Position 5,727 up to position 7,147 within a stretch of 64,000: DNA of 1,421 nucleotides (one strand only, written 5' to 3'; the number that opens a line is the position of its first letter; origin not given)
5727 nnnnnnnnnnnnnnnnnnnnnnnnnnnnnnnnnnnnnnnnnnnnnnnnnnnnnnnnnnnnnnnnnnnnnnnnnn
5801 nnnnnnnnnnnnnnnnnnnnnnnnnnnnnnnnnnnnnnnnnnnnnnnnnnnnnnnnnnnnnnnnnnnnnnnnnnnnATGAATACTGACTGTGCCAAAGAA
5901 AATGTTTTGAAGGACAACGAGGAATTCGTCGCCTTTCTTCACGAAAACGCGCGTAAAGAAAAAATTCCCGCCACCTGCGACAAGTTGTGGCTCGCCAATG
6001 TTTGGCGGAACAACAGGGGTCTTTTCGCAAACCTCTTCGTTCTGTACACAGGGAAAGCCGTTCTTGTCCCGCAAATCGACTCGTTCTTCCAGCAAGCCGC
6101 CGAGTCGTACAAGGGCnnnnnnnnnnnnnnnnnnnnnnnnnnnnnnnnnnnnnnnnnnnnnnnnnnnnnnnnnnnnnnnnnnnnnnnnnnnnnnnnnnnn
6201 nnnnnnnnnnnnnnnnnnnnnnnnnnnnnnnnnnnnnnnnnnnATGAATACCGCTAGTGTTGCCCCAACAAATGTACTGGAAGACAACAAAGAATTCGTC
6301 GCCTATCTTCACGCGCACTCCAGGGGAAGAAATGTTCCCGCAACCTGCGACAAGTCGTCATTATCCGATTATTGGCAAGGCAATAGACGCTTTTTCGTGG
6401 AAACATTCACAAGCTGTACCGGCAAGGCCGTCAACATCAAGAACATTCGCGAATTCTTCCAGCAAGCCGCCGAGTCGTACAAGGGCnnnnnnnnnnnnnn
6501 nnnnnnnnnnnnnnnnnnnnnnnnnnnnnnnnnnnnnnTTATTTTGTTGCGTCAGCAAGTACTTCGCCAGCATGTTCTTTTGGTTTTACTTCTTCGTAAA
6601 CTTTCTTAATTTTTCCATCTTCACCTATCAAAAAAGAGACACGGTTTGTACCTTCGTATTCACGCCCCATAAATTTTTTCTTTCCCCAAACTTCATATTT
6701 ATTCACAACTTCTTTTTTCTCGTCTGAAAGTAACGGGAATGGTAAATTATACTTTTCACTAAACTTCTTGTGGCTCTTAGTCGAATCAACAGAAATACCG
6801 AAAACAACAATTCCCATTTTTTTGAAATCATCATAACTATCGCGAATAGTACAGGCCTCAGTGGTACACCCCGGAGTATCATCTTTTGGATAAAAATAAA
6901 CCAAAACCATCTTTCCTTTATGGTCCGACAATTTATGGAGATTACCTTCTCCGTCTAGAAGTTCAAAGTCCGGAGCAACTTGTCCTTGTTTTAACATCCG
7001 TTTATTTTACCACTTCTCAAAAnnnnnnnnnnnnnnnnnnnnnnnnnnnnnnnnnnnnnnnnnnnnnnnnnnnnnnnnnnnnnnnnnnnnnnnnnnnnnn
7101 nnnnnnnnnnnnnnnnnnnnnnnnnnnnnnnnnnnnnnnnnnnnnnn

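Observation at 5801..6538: Tandem paralogous small GC-rich proteins with identical 3' ends and terminators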

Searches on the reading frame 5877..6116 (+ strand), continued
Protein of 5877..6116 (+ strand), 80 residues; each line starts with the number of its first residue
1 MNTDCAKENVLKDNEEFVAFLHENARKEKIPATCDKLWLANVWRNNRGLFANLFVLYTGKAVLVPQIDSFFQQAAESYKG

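Call 73: find_encoding_contigs(protein=P0012, flank=8000, max_places=3)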
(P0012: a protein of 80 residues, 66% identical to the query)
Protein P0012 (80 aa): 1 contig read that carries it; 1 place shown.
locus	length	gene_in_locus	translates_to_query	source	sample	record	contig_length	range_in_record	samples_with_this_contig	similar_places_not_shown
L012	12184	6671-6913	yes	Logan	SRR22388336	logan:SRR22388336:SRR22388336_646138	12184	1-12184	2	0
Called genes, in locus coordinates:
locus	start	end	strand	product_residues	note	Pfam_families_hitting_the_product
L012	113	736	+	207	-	-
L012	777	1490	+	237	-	PF00085:Thioredoxin (faint), PF13462:Thioredoxin_4, PF13098:Thioredoxin_2 (weak), PF01323:DSBA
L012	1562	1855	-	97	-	PF01883:FeS_assembly_P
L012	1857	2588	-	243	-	PF02463:SMC_N, PF00005:ABC_tran, PF13304:AAA_21 (faint)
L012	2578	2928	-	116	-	PF01592:NifU_N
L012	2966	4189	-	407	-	PF00155:Aminotran_1_2, PF00266:Aminotran_5, PF01053:Cys_Met_Meta_PP, PF01041:DegT_DnrJ_EryC1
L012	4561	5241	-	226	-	PF01458:SUFBD_core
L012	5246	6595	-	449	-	PF19295:SufBD_N, PF01458:SUFBD_core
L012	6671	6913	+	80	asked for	-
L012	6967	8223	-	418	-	PF03979:Sigma70_r1_1, PF00140:Sigma70_r1_2, PF04542:Sigma70_r2, PF04539:Sigma70_r3, PF04545:Sigma70_r4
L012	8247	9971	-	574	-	PF01807:Zn_ribbon_DnaG, PF13362:Toprim_3 (faint), PF08275:DNAG_N, PF01751:Toprim, PF13662:Toprim_4, PF13155:Toprim_2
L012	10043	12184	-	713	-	?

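Call 87: find_related_loci(query=A4, collection=viral_contigs, flank=5000)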
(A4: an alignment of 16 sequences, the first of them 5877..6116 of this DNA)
Query A4 (80 aa) in viral_contigs; peptide patterns used: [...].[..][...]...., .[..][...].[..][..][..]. (x = any residue, [..] = any of these).
300 stretches matched a pattern, but none encodes a relative of the query by tblastn (E <= 1e-3).

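Call 99: list_cluster_members(proteins=[window:5877-6116:+, window:6244-6486:+])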
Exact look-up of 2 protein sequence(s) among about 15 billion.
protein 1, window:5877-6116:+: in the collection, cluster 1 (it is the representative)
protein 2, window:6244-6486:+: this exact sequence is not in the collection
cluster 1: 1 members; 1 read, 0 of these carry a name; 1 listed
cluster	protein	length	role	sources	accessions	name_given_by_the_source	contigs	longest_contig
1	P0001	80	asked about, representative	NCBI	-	-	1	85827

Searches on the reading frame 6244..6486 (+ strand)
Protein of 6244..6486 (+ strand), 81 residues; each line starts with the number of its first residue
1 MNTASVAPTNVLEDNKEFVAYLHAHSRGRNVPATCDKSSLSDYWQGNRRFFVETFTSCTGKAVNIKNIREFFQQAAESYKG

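Call 7: search_protein_families(library=pfam, proteins=[window:6244-6486:+], max_evalue=1)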
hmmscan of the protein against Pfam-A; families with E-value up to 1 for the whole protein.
window:6244-6486:+ (81 aa): 0 families

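Call 10: search_protein_families(library=ncbifam, proteins=[window:6244-6486:+], max_evalue=1)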
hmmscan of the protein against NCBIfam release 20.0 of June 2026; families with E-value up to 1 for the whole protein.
window:6244-6486:+ (81 aa): 0 families

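Call 11: search_protein_families(library=phrogs, proteins=[window:6244-6486:+], max_evalue=1)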
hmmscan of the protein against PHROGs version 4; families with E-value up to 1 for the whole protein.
window:6244-6486:+ (81 aa): 2 families
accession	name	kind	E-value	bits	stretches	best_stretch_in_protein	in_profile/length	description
phrog_34445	-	unknown function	0.23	12.6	1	9-39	66-96/117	-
phrog_15842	-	unknown function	0.29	12.2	1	7-74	56-122/170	-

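Call 106: predict_structure(alignment_id=A5)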
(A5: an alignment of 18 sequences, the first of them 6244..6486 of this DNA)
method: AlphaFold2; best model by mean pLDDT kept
length: 81 residues; sequences in the alignment: 18
mean_pLDDT: 89.9   pTM: 0.79
mean pLDDT of the five models: 89.9, 89.8, 89.6, 89.2, 88.8
residues with pLDDT >= 90: 64; 70-90: 7; 50-70: 3; < 50: 7
segments of 3 or more residues with pLDDT < 50: 1-7
pLDDT, mean of each block of 10 residues (from residue 1): 50 92 97 96 98 97 92 96 86
secondary structure, 60 per line:
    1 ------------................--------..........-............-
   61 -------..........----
elements in order: H13-28 H37-46 H48-59 H68-77

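Call 109: fold_search(model_id=the predicted structure, library=pdb)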
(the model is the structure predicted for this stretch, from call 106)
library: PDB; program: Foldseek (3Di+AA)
matches with E <= 10: 13; with E <= 0.001: 0
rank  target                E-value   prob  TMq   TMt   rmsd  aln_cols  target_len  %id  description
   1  6tnq_C                2.7e+00  0.09  0.31  0.33  14.3        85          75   15  Crystal structure of the human Arc N-lobe bound to repeat 4 from GKAP (released 2021-01-13)
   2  3dbl_E                3.1e+00  0.13  0.40  0.10   6.0        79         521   14  Structural Dissection of a Gating Mechanism Preventing Misactivation of Ubiquitin by NEDD8's E1 (APPBP1-UBA3Arg190wt-N (released 2008-08-12)
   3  2zzg_A                3.9e+00  0.06  0.26  0.05  11.3        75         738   12  Crystal structure of alanyl-tRNA synthetase in complex with 5''-O-(N-(L-alanyl)-sulfamyoxyl) adenine without oligomeri (released 2009-07-21)
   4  3rio                  4.9e+00  0.09  0.34  0.19  10.5        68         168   10  Crystal structure of GlcT CAT-PRDI (released 2012-05-09)
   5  1d2m                  5.8e+00  0.06  0.24  0.06  11.1        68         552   10  UVRB PROTEIN OF THERMUS THERMOPHILUS HB8; A NUCLEOTIDE EXCISION REPAIR ENZYME (released 2000-03-22)
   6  6kji_B                6.1e+00  0.05  0.26  0.09  10.1        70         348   10  Crystal structure of PsoF with SAH (released 2019-09-18)
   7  4yqx_A                7.8e+00  0.05  0.34  0.26   7.9        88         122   15  Mouse IL-2 Bound to JES6-1 scFv Fragment (released 2015-07-01)
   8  1f68_MODEL_1_A        8.2e+00  0.02  0.23  0.19  13.6        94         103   14  NMR SOLUTION STRUCTURE OF THE BROMODOMAIN FROM HUMAN GCN5 (released 2000-12-13)
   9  6o8e_B                9.2e+00  0.04  0.24  0.05  10.9        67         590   12  Crystal structure of UvrB bound to duplex DNA with ADP (released 2020-01-22)
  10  7egt_A                9.2e+00  0.03  0.23  0.07  11.2        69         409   10  The crystal structure of the C-terminal domain of T. thermophilus UvrD complexed with the N-terminal domain of UvrB (released 2022-04-06)
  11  6o8g_A                9.2e+00  0.03  0.23  0.05  11.7        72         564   11  Crystal structure of UvrB bound to fully duplex DNA (released 2020-01-22)
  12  5iib_A                9.2e+00  0.01  0.22  0.16  11.2        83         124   10  Crystal structure of red abalone egg VERL repeat 3 in complex with sperm lysin at 1.64 A resolution (crystal form II) (released 2017-06-14)
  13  2lyn_C                9.8e+00  0.02  0.24  0.18  10.8        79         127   10  HIGH RESOLUTION STRUCTURE OF RED ABALONE LYSIN DIMER (released 2000-01-21)

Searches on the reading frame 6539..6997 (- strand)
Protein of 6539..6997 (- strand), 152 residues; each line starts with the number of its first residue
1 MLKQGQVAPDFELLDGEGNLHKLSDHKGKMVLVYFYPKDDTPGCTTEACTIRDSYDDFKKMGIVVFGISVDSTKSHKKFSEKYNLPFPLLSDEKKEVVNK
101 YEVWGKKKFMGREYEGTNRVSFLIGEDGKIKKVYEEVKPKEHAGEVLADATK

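Call 7: search_protein_families(library=pfam, proteins=[window:6539-6997:-], max_evalue=1)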
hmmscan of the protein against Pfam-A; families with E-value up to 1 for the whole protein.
window:6539-6997:- (152 aa): 8 families
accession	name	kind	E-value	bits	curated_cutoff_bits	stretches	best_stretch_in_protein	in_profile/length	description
PF00578.27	AhpC-TSA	-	4.1e-42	143.5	26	1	5-132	2-123/124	AhpC/TSA family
PF08534.16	Redoxin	-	2.4e-24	86.3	26.6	1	3-141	1-139/148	Redoxin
PF13911.12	AhpC-TSA_2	-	9.6e-05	23.2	27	1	51-105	2-56/114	AhpC/TSA antioxidant enzyme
PF02630.20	SCO1-SenC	-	0.012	16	22.8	1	9-72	2-67/134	SCO1/SenC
PF24508.1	TXNDC16_N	-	0.033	15.2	27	1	26-81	16-69/105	TXNDC16 N-terminal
PF03544.19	TonB_C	-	0.085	13.8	24.6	1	112-133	12-33/79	Gram-negative bacterial TonB protein C-terminal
PF20753.2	DUF6558_C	-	0.14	12.8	24.4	1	69-103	75-109/119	Phage tail C-terminal domain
PF05988.18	DUF899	-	0.17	11.9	27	1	12-134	52-184/224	Bacterial protein of unknown function (DUF899)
